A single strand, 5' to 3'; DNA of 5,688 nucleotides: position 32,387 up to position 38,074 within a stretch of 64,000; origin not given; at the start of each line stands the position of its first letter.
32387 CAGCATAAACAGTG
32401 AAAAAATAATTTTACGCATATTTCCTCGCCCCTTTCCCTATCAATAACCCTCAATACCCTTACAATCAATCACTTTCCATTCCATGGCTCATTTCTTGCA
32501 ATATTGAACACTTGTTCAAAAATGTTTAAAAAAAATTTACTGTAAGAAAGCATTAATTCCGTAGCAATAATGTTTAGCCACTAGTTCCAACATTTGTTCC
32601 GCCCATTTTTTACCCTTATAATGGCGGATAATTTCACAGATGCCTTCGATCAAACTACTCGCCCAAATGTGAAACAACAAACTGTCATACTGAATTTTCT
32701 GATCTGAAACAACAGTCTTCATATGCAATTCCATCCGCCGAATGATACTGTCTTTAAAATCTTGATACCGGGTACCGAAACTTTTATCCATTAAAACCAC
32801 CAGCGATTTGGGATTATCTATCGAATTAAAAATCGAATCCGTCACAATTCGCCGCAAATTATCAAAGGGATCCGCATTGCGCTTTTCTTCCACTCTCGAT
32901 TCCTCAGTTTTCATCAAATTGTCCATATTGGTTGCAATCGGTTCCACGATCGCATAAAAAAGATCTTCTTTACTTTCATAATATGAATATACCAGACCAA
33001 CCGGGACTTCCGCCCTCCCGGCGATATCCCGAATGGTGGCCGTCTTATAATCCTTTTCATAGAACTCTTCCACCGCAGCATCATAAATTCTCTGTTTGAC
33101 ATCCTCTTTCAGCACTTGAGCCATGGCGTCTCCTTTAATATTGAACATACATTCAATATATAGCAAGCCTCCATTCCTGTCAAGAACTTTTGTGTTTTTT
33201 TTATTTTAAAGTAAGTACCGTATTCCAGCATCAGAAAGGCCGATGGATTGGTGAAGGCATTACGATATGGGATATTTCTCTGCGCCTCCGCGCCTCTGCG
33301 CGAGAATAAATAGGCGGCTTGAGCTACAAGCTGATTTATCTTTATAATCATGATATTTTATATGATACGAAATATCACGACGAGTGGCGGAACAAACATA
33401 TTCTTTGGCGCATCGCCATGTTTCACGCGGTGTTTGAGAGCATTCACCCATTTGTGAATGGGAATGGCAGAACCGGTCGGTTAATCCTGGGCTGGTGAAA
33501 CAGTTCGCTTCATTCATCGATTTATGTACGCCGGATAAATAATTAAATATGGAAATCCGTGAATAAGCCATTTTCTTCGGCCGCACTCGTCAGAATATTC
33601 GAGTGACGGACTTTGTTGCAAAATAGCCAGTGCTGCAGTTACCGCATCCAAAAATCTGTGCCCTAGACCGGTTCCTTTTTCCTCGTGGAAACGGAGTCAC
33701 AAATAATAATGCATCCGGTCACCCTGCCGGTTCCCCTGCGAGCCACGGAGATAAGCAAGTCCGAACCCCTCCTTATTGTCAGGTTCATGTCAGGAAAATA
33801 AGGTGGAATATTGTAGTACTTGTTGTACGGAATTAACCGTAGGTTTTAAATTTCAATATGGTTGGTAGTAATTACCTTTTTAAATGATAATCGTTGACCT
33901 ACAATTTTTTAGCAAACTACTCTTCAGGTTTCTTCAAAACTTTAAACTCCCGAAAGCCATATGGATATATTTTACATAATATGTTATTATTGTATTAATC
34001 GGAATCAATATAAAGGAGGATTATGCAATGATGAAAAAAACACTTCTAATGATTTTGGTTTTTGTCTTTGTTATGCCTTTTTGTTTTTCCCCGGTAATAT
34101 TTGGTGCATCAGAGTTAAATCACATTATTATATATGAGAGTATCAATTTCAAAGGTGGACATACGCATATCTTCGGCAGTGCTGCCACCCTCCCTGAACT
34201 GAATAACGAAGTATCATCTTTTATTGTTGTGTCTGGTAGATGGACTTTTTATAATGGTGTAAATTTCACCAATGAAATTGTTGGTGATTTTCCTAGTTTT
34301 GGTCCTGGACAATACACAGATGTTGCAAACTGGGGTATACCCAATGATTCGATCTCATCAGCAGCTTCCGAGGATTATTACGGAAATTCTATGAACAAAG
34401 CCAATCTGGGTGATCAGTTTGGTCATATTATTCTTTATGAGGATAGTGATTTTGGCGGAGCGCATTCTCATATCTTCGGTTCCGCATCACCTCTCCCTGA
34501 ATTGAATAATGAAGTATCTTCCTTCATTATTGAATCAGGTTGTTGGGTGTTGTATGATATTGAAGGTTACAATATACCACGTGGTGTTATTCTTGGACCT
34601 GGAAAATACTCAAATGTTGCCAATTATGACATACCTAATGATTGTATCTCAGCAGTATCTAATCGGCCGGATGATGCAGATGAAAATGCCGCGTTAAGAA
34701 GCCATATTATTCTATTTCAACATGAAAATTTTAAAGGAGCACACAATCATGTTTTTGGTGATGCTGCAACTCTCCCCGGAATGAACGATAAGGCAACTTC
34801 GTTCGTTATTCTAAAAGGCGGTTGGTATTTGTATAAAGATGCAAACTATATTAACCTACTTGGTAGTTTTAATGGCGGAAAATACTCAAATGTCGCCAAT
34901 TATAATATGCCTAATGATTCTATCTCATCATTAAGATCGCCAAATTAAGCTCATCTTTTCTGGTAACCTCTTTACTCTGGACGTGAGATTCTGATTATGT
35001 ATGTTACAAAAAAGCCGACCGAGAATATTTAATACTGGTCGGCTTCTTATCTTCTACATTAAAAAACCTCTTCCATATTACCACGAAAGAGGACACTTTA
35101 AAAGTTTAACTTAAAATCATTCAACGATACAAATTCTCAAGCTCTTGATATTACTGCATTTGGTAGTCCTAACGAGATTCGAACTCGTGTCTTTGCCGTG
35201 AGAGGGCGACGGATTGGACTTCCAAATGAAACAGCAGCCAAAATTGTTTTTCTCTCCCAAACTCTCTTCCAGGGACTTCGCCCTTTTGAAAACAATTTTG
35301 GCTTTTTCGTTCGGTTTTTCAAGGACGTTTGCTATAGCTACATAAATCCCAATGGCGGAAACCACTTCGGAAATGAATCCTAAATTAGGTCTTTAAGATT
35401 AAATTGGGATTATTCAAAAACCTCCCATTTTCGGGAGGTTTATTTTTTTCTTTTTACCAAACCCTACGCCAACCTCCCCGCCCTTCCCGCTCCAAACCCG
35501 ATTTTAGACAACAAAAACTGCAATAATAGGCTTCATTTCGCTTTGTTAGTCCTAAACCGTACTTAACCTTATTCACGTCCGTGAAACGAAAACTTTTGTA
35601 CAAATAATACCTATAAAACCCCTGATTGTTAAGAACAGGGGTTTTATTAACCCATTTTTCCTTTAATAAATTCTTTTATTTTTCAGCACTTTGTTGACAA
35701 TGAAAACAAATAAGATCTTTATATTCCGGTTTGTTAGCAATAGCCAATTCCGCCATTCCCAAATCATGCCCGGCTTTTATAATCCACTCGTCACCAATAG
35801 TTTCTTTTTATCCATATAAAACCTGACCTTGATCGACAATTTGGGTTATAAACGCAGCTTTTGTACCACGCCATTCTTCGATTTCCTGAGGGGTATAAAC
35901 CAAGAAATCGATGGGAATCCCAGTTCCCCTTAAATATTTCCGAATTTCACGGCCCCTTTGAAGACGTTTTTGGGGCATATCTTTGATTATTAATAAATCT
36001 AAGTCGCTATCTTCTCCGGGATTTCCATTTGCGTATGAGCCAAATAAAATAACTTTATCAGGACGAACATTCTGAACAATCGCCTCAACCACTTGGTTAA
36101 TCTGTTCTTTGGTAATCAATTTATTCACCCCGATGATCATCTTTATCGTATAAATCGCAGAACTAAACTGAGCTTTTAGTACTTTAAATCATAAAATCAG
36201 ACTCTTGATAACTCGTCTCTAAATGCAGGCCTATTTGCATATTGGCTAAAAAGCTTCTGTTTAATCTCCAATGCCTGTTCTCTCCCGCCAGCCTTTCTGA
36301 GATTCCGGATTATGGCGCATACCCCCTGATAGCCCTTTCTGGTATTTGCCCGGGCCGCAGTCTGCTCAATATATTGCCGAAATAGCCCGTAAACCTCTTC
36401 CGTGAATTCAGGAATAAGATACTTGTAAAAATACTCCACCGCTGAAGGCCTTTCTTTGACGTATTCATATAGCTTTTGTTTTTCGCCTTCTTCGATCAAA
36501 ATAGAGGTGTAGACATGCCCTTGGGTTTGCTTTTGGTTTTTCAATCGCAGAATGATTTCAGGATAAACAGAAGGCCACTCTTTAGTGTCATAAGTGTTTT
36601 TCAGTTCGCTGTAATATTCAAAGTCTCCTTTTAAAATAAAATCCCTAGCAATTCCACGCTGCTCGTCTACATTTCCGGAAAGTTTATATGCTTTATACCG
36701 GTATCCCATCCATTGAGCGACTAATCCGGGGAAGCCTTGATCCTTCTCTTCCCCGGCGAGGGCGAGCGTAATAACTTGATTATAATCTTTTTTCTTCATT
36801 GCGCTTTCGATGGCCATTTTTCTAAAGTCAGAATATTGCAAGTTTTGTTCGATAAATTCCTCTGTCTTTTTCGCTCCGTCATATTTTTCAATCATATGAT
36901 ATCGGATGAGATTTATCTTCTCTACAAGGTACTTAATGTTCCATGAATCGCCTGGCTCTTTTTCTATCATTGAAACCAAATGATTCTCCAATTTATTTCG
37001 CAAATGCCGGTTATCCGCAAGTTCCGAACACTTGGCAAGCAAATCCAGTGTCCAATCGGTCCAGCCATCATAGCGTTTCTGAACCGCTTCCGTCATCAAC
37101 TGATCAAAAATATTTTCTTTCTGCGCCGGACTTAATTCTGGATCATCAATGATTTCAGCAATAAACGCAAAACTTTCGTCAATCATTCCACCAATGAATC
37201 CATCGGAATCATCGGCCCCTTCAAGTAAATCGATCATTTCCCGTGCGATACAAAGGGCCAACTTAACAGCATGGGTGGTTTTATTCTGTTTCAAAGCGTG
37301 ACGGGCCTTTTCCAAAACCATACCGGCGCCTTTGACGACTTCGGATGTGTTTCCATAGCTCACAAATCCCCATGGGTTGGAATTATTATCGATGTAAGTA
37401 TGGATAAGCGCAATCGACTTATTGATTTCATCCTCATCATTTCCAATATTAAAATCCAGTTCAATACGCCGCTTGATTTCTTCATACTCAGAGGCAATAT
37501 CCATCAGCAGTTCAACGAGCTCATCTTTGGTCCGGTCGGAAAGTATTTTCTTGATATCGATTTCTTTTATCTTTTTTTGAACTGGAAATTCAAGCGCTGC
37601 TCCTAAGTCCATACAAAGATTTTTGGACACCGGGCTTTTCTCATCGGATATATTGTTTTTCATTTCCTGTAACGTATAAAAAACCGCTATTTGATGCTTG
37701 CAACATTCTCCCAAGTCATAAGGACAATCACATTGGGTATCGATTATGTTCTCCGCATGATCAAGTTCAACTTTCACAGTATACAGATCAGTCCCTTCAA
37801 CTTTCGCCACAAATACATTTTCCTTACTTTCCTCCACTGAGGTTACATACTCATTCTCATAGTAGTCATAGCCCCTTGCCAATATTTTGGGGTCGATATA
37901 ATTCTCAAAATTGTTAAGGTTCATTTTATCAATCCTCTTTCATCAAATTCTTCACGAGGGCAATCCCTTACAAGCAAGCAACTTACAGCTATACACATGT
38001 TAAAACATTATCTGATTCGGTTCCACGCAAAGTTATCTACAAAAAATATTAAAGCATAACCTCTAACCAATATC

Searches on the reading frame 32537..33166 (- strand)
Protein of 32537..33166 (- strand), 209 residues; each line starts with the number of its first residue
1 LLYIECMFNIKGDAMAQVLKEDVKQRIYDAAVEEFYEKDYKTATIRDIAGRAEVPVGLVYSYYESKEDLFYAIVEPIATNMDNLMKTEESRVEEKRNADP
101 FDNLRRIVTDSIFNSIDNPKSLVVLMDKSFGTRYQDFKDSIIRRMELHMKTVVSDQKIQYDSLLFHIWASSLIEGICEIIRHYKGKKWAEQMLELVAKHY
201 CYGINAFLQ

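Call 19: search_protein_families(library=pfam, proteins=[window:32537-33166:-], max_evalue=0.001)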
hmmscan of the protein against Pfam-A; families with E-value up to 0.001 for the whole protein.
window:32537-33166:- (209 aa): 1 family
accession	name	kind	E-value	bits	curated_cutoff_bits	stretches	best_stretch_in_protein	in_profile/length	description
PF00440.29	TetR_N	-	8.8e-13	48.3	24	1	27-72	1-46/47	Bacterial regulatory proteins, tetR family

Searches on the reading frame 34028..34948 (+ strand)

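Call 19: search_protein_families(library=pfam, proteins=[window:34028-34948:+], max_evalue=0.001)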
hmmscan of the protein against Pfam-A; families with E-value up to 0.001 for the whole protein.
window:34028-34948:+ (306 aa): 2 families
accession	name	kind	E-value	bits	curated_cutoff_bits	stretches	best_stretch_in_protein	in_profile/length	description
PF00030.24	Crystall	-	2.3e-39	133.8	25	3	134-210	2-79/82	Beta/Gamma crystallin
PF03995.18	Inhibitor_I36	-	2.6e-11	43.7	21.1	0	35-84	15-66/69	Peptidase inhibitor family I36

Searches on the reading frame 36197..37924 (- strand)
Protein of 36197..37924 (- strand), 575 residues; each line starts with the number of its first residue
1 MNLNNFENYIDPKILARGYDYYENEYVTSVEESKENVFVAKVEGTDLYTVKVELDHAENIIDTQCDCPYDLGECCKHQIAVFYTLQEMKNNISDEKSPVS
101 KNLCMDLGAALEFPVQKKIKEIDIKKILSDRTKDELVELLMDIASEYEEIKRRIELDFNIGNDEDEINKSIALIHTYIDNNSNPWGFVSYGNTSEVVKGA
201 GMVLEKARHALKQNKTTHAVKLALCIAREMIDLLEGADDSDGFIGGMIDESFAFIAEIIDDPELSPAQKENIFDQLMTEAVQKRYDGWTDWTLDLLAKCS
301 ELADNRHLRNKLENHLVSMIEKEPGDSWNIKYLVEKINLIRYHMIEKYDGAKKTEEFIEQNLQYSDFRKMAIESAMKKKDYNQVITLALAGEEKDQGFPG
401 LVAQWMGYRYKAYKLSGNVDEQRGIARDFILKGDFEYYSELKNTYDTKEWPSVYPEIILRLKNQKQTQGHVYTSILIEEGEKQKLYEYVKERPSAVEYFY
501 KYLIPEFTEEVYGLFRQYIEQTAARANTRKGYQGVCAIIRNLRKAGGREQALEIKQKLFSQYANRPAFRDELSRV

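Call 19: search_protein_families(library=pfam, proteins=[window:36197-37924:-], max_evalue=0.001)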
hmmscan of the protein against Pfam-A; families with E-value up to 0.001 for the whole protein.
window:36197-37924:- (575 aa): 2 families
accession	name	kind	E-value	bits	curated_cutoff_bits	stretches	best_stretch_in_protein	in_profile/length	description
PF04434.22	SWIM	-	1.9e-06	27.7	19.6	1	48-85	1-37/38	SWIM zinc finger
PF21810.3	DUF6880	-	5.6e-05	22.8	27.3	1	134-331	17-207/472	Family of unknown function (DUF6880)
